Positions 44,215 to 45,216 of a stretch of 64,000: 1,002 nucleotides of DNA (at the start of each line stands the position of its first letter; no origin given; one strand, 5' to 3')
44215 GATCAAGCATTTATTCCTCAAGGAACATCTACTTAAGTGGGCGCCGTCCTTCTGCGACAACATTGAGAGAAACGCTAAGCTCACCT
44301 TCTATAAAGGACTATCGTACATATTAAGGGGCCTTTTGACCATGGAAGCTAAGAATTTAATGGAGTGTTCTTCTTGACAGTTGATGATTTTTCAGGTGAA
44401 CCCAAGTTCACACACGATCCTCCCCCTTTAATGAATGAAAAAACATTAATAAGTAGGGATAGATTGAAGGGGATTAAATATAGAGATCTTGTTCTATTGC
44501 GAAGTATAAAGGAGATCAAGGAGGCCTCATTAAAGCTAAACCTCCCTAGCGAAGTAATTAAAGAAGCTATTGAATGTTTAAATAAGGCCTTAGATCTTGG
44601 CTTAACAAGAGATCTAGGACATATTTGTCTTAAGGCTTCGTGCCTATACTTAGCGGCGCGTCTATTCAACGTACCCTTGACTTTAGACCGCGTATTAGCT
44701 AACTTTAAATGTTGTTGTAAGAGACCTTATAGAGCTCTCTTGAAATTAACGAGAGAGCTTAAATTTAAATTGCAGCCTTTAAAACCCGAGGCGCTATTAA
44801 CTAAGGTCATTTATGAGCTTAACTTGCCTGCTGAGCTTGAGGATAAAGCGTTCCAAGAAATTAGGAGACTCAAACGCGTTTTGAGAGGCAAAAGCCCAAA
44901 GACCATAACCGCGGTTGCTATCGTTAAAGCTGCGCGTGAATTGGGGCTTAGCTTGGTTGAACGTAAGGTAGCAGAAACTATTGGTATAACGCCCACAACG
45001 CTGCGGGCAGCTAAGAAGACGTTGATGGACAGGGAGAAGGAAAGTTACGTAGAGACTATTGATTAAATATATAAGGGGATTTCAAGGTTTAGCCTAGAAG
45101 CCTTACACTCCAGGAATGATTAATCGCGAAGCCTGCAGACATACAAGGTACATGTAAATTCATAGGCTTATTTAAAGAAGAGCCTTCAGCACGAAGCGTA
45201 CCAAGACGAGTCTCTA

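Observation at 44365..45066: TFB-like protein made only of the two cyclin repeats, with no Zn-ribbon or B-reader, encoded at the end of a molybdoenzyme operon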

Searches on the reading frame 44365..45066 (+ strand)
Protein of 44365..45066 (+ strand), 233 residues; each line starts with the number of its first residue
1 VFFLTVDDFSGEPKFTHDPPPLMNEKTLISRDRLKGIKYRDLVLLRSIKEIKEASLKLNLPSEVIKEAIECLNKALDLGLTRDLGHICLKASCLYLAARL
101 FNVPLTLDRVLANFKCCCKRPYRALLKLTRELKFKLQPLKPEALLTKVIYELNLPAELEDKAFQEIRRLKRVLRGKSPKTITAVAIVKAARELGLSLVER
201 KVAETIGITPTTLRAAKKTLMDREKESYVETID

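Call 3: search_protein_families(library=pfam, proteins=[window:44365-45066:+], max_evalue=0.01)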
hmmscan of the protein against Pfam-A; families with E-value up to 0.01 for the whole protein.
window:44365-45066:+ (233 aa): 2 families
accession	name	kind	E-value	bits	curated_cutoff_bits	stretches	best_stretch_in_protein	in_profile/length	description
PF00382.24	TFIIB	-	1.4e-15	57.5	23.6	2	138-218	5-87/92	Transcription factor TFIIB repeat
PF20645.2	Rrn7_cyclin_C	-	0.0014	18.8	22.4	0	125-161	12-52/163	Rrn7/TAF1B, C-terminal cyclin domain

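Call 4: search_protein_families(library=ncbifam, proteins=[window:44365-45066:+], max_evalue=0.01)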
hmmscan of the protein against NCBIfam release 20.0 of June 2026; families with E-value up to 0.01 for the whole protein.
window:44365-45066:+ (233 aa): 1 family
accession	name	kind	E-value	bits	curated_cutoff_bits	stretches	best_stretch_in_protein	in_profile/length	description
NF001658.0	PRK00423.1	subfamily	7.1e-20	71.3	384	1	44-222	124-304/312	transcription initiation factor IIB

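Call 5: find_homologous_proteins(query=window:44365-45066:+, max_evalue=0.001)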
Query window:44365-45066:+ (233 aa): 2 proteins with E <= 0.001 among 3172 candidates.
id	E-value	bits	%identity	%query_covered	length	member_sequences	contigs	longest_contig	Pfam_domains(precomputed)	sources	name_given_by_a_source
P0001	5.7e-141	485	100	99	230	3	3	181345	PF00382.25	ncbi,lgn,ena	-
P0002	7.5e-71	256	62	84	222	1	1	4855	PF00382.25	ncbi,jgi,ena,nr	ncbi:MAG: hypothetical protein DRJ69_02520 [Thermoprotei archaeon]|nr:MAG: hypothetical protein DRJ6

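Call 6: search_solved_structures(query=window:44365-45066:+, max_evalue=0.01, show_alignments=2)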
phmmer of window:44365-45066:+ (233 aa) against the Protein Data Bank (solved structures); distinct sequences matched with E-value up to 0.01: 8.
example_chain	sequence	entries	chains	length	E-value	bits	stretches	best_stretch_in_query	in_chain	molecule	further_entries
1ais_B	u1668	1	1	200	1.3e-12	51.2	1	47-225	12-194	PROTEIN (TRANSCRIPTION INITIATION FACTOR IIB)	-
1d3u_B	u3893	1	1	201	1.3e-12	51.2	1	47-225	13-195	TRANSCRIPTION INITIATION FACTOR IIB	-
5wh1_A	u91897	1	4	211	1.8e-08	37.6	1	40-224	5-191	Transcription initiation factor IIB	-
1c9b_A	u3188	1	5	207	2.8e-08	37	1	41-224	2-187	GENERAL TRANSCRIPTION FACTOR IIB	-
29vf_M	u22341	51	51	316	4e-08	36.5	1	39-223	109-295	Transcription initiation factor IIB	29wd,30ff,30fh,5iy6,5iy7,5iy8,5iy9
1tfb_A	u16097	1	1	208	5.2e-08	36.1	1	44-224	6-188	TFIIB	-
2phg_A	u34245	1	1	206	5.8e-08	36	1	44-224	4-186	Transcription initiation factor IIB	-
1vol_A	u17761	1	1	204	1.1e-07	35.1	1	44-224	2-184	PROTEIN (TRANSCRIPTION FACTOR IIB (TFIIB))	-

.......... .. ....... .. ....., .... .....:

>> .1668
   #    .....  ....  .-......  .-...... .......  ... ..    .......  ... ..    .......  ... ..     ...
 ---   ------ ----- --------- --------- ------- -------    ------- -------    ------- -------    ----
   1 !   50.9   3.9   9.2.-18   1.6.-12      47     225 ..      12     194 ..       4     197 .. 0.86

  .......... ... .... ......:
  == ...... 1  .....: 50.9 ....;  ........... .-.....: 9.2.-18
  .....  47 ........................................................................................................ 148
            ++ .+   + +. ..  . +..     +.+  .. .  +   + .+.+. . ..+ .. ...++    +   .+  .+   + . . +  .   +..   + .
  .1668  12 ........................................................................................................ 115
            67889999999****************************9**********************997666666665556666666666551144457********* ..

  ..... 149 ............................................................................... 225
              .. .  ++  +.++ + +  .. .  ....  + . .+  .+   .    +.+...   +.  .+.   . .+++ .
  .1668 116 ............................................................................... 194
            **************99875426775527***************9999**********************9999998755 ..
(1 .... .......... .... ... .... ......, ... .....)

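Call 7: find_encoding_contigs(protein=P0001, flank=10000, max_places=6)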
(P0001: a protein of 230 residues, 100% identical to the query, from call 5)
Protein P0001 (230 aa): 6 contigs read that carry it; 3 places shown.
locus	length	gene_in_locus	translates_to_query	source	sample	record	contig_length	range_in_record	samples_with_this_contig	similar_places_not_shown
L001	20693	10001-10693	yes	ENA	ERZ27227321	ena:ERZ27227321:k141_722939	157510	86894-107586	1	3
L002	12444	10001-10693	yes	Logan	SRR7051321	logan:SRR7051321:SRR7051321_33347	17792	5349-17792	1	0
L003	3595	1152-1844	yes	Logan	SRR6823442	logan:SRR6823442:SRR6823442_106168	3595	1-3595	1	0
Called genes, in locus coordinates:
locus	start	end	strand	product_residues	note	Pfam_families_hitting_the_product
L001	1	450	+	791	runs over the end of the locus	PF00890:FAD_binding_2 (weak), PF01134:GIDA (weak), PF01266:DAO (weak), PF12831:FAD_oxidored, PF13450:NAD_binding_8 (weak), PF13187:Fer4_9, PF13237:Fer4_10, PF02662:FlpD, +11 more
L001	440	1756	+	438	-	PF00037:Fer4 (weak), PF12838:Fer4_7, PF13187:Fer4_9, PF12838:Fer4_7 (weak), PF13484:Fer4_16 (weak), PF12838:Fer4_7, PF00037:Fer4, PF12838:Fer4_7, +13 more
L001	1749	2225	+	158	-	PF12797:Fer4_2 (faint), PF13183:Fer4_8, PF13237:Fer4_10 (weak), PF00037:Fer4 (faint), PF12838:Fer4_7, PF13187:Fer4_9 (weak), PF13534:Fer4_17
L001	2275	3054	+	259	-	PF02754:CCG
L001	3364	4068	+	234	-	PF01022:HTH_5, PF12840:HTH_20, PF13412:HTH_24 (weak), PF01047:MarR (weak)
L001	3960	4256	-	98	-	-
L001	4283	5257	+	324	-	PF13187:Fer4_9 (faint), PF13484:Fer4_16 (faint), PF25160:LdpA_Fe-S-bd (faint), PF00037:Fer4 (faint), PF12797:Fer4_2 (faint), PF13237:Fer4_10 (weak), PF12838:Fer4_7, PF13247:Fer4_11, +2 more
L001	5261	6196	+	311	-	PF03916:NrfD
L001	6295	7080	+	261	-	PF12797:Fer4_2 (faint), PF12800:Fer4_4 (faint), PF12837:Fer4_6 (faint), PF12838:Fer4_7, PF13237:Fer4_10, PF13247:Fer4_11, PF12838:Fer4_7, PF00037:Fer4 (weak), +3 more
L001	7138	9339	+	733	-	PF04879:Molybdop_Fe4S4 (weak), PF00384:Molybdopterin, PF01568:Molydop_binding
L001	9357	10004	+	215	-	PF02613:Nitrate_red_del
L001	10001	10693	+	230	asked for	PF00382:TFIIB (weak)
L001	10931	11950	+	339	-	PF02593:DUF166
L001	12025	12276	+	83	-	PF02915:Rubrerythrin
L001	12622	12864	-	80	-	-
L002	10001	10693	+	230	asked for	PF00382:TFIIB (weak)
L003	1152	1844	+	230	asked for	PF00382:TFIIB (weak)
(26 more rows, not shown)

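Call 8: find_encoding_contigs(protein=P0002, flank=10000, max_places=6)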
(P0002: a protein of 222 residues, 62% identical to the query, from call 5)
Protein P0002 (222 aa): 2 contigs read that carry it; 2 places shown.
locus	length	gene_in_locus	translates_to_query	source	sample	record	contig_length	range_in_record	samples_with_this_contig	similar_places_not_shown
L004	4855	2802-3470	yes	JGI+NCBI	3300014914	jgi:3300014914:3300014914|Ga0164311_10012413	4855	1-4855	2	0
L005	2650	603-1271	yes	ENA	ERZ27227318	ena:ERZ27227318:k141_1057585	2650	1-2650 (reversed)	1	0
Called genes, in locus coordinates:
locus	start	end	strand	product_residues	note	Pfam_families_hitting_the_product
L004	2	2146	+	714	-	PF04879:Molybdop_Fe4S4 (weak), PF00384:Molybdopterin, PF01568:Molydop_binding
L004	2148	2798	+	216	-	PF02613:Nitrate_red_del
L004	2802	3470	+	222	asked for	PF00382:TFIIB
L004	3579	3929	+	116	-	PF27217:AF_0155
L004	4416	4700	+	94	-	-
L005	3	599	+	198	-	?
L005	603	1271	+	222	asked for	PF00382:TFIIB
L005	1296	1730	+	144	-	PF27217:AF_0155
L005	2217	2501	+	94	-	-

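Call 17: search_protein_representatives(protein=window:44365-45066:+)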
Query: 233 residues. Proteins with E-value up to 0.001 (for the whole library): 891; up to 1e-10: 41; up to 1e-30: 2. The best 150 are listed.
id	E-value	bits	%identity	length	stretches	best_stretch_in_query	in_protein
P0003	8.1e-68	244.7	58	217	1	25-222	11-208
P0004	1.1e-52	195.2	50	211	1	38-220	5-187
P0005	1.2e-15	74.2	33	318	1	47-223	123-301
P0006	5.2e-15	72.1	31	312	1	33-220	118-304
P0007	6.6e-15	71.8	32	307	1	41-218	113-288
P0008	2.5e-14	69.9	28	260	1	34-223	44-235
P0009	7.2e-14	68.4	32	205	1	44-223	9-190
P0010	1.3e-13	67.6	28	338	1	40-231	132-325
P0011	1.3e-13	67.6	25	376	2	48-209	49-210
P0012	6.2e-13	65.4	32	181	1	57-220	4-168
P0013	6.6e-13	65.3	29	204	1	37-220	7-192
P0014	7.8e-13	65.0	31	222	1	28-215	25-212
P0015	8.4e-13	64.9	30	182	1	56-220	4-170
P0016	8.5e-13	64.9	31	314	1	44-223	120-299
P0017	1.6e-12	64.0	30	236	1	44-219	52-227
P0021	3.1e-12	63.1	30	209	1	35-220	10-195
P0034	1.8e-11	60.6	30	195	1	47-221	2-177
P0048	1.9e-10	57.2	29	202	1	47-222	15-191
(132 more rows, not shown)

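Call 20: find_related_loci(query=A1, collection=genome_contigs, flank=10000)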
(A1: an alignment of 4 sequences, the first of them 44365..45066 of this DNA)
Query A1 (233 aa) in genome_contigs; peptide patterns used: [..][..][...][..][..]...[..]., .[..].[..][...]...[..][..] (x = any residue, [..] = any of these).
34 stretches matched a pattern, but none encodes a relative of the query by tblastn (E <= 1e-3).

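Call 21: find_encoding_contigs(protein=P0003, flank=10000, max_places=6)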
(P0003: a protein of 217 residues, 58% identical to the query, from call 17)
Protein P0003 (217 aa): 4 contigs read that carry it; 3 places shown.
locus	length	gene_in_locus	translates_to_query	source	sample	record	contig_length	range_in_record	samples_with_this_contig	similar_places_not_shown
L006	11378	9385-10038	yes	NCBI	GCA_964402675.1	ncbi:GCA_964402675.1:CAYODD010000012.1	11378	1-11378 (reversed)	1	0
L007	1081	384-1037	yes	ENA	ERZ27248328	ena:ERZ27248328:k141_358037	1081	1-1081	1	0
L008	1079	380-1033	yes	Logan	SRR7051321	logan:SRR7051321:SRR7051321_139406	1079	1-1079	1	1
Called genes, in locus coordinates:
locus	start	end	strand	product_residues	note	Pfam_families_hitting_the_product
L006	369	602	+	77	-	PF06397:Desulfoferrod_N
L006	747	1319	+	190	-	PF00210:Ferritin (weak), PF02915:Rubrerythrin, PF23458:DUF7130 (weak), PF21349:RUBY_RBDX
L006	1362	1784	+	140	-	PF08279:HTH_11 (weak), PF13404:HTH_AsnC-type, PF13412:HTH_24, PF12840:HTH_20 (faint), PF22451:NirdL-like_HTH (faint), PF22482:AsnC_trans_reg_3 (weak), PF01037:AsnC_trans_reg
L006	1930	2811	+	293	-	-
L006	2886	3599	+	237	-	PF01022:HTH_5, PF01047:MarR (weak), PF01978:TrmB (weak), PF12840:HTH_20, PF13412:HTH_24 (weak)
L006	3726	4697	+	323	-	PF13187:Fer4_9 (faint), PF14697:Fer4_21 (faint), PF25160:LdpA_Fe-S-bd (faint), PF00037:Fer4 (faint), PF12797:Fer4_2 (faint), PF13237:Fer4_10 (weak), PF12838:Fer4_7, PF13247:Fer4_11, +1 more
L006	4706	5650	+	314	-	PF03916:NrfD, PF14589:NrfD_2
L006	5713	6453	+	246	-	-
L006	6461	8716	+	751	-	PF04879:Molybdop_Fe4S4 (weak), PF00384:Molybdopterin, PF01568:Molydop_binding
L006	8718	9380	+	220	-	PF02613:Nitrate_red_del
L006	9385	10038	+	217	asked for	PF00382:TFIIB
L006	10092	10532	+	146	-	PF27217:AF_0155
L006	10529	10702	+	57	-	-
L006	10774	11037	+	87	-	-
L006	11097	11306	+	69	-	-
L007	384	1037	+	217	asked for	PF00382:TFIIB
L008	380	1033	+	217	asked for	PF00382:TFIIB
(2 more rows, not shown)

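Call 22: find_encoding_contigs(protein=P0004, flank=10000, max_places=6)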
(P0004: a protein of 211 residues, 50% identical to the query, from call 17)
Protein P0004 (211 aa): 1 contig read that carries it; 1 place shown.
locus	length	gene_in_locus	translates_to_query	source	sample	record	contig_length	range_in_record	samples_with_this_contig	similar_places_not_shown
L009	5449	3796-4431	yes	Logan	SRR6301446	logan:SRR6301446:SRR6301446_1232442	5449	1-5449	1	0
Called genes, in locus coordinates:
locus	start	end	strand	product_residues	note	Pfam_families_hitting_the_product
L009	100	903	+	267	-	PF12800:Fer4_4 (faint), PF12838:Fer4_7, PF13237:Fer4_10, PF13247:Fer4_11, PF12838:Fer4_7, PF13187:Fer4_9 (weak), PF00037:Fer4 (weak), PF12797:Fer4_2 (weak), +3 more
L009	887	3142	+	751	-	PF04879:Molybdop_Fe4S4, PF00384:Molybdopterin, PF01568:Molydop_binding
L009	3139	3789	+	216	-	PF02613:Nitrate_red_del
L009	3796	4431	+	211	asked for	PF00382:TFIIB (faint)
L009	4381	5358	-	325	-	PF03215:Rad17 (weak), PF04851:ResIII (faint), PF05496:RuvB_N (weak), PF13401:AAA_22 (faint), PF00004:AAA, PF13177:DNA_pol3_delta2 (weak), PF21960:RCF1-5-like_lid, PF08542:Rep_fac_C, +1 more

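Call 23: list_cluster_members(proteins=[P0001, P0003, P0004, P0002])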
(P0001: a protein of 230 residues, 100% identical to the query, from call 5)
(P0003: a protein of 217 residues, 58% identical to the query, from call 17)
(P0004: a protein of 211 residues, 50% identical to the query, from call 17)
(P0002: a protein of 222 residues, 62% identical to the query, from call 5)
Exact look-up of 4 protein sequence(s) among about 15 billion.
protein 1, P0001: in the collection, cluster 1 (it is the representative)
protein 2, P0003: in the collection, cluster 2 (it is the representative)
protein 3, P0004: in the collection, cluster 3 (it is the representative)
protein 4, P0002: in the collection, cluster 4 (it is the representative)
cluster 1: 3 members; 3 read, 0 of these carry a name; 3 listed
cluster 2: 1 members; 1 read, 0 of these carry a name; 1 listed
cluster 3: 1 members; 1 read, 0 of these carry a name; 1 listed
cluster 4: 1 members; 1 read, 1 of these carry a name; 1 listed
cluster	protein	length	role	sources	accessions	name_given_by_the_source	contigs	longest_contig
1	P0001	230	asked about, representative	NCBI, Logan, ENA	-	-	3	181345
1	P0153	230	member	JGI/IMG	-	-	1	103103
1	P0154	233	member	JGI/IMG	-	-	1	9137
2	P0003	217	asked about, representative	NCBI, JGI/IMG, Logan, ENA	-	-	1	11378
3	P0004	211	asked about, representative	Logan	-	-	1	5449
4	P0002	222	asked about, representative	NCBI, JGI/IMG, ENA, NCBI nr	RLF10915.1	MAG: hypothetical protein DRJ69_02520 [Thermoprotei archaeon]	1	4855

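Call 28: find_related_loci(query=A1, collection=metagenome_contigs, flank=10000)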
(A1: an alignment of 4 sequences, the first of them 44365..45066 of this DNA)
Query A1 (233 aa) in metagenome_contigs; peptide patterns used: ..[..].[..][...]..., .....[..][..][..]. (x = any residue, [..] = any of these).
221 stretches matched a pattern; 4 encode a relative of the query (tblastn E <= 1e-3); 4 distinct loci.
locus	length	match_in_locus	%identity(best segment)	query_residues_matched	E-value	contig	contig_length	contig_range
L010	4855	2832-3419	62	25-220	7e-73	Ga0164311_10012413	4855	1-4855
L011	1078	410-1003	58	25-222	3e-74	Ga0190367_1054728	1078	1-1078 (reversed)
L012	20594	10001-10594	31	33-223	9e-18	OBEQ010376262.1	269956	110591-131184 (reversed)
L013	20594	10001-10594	31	33-223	9e-18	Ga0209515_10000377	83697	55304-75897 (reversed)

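Call 53: search_protein_families(library=pfam, proteins=[L006:10092-10532:+, L006:5713-6453:+, L006:1930-2811:+, L006:2886-3599:+], max_evalue=0.01)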
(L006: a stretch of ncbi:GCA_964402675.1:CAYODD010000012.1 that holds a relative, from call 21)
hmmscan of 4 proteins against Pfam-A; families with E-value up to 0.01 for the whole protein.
L006:10092-10532:+ (146 aa): 0 families

L006:5713-6453:+ (246 aa): 11 families
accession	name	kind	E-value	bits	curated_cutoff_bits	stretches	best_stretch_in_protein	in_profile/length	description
PF13247.11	Fer4_11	-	3.3e-19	69.4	26.2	1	64-147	3-100/100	4Fe-4S dicluster domain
PF12838.12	Fer4_7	-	5.7e-13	49.5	27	2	11-87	2-52/52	4Fe-4S dicluster domain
PF13187.11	Fer4_9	-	7.2e-07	29.6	27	1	11-88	2-52/52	4Fe-4S dicluster domain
PF12837.12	Fer4_6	-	4.6e-06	26.8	25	1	5-22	3-20/24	4Fe-4S binding domain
PF12797.12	Fer4_2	-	1.1e-05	25.4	24.5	1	3-22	2-21/22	4Fe-4S binding domain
PF13237.11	Fer4_10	-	1.6e-05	25.2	25.5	1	4-84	2-53/53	4Fe-4S dicluster domain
PF00037.32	Fer4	-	1.8e-05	24.8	21.1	1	6-21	3-18/24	4Fe-4S binding domain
PF13183.11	Fer4_8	-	0.00064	20.7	27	1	9-85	3-66/68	4Fe-4S dicluster domain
PF12798.12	Fer4_3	-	0.0019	19.3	27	0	118-141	1-15/15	4Fe-4S binding domain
PF14691.11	Fer4_20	-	0.0024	18.1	25.8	1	68-89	21-42/113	Dihydroprymidine dehydrogenase domain II, 4Fe-4S cluster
PF12800.12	Fer4_4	-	0.0068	17.1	24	0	9-23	2-16/17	4Fe-4S binding domain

L006:1930-2811:+ (293 aa): 2 families
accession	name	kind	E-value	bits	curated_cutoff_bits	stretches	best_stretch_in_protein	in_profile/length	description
PF00753.33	Lactamase_B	-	5.2e-13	49.8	22.7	1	78-165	7-95/196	Metallo-beta-lactamase superfamily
PF12706.13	Lactamase_B_2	-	1.2e-10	41.7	27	1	89-158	3-76/200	Beta-lactamase superfamily domain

L006:2886-3599:+ (237 aa): 9 families
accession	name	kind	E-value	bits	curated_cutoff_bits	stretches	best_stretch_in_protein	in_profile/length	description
PF12840.13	HTH_20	-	6.8e-10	39.2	27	1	16-64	1-49/51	Helix-turn-helix domain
PF01022.26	HTH_5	-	1.7e-09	37.8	22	1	18-64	1-46/47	Bacterial regulatory protein, arsR family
PF01047.28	MarR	-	9.6e-07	29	24.6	1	24-63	8-47/59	MarR family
PF13412.12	HTH_24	-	1.4e-06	28.2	21.9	1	18-64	2-48/48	Winged helix-turn-helix DNA-binding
PF01978.25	TrmB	-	5.8e-06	26.5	25.6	1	26-82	16-64/68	Sugar-specific transcriptional regulator TrmB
PF12802.13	MarR_2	-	0.00023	21.7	27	1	24-65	10-52/61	MarR family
PF13545.12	HTH_Crp_2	-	0.0012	19.2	27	1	33-64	22-53/70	Crp-like helix-turn-helix domain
PF04079.22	SMC_ScpB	-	0.0043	17.1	27.4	1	33-89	97-148/160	Segregation and condensation complex subunit ScpB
PF21476.4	PF0610-like_N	-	0.0092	16.6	33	0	21-56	3-37/50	PF0610-like, N-terminal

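Call 54: predict_structure(alignment_id=A5)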
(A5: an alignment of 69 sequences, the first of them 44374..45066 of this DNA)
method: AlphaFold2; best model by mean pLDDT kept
length: 230 residues; sequences in the alignment: 69
mean_pLDDT: 90.4   pTM: 0.79
mean pLDDT of the five models: 90.4, 89.5, 89.5, 89.3, 89.2
residues with pLDDT >= 90: 187; 70-90: 16; 50-70: 21; < 50: 6
segments of 3 or more residues with pLDDT < 50: 18-21
pLDDT, mean of each block of 10 residues (from residue 1): 53 53 65 91 97 97 98 96 96 97 94 91 97 95 96 98 97 97 98 98 97 97 82
secondary structure, 60 per line:
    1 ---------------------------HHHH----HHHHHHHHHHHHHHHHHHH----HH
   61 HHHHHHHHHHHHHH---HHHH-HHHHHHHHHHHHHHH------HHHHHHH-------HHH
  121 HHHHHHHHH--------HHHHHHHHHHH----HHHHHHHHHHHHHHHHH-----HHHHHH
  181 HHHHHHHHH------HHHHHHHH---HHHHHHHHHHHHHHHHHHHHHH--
elements in order: H28-31 H36-54 H59-74 H78-81 H83-97 H104-110 H118-129 H138-148 H153-169 H175-189 H196-203 H207-228
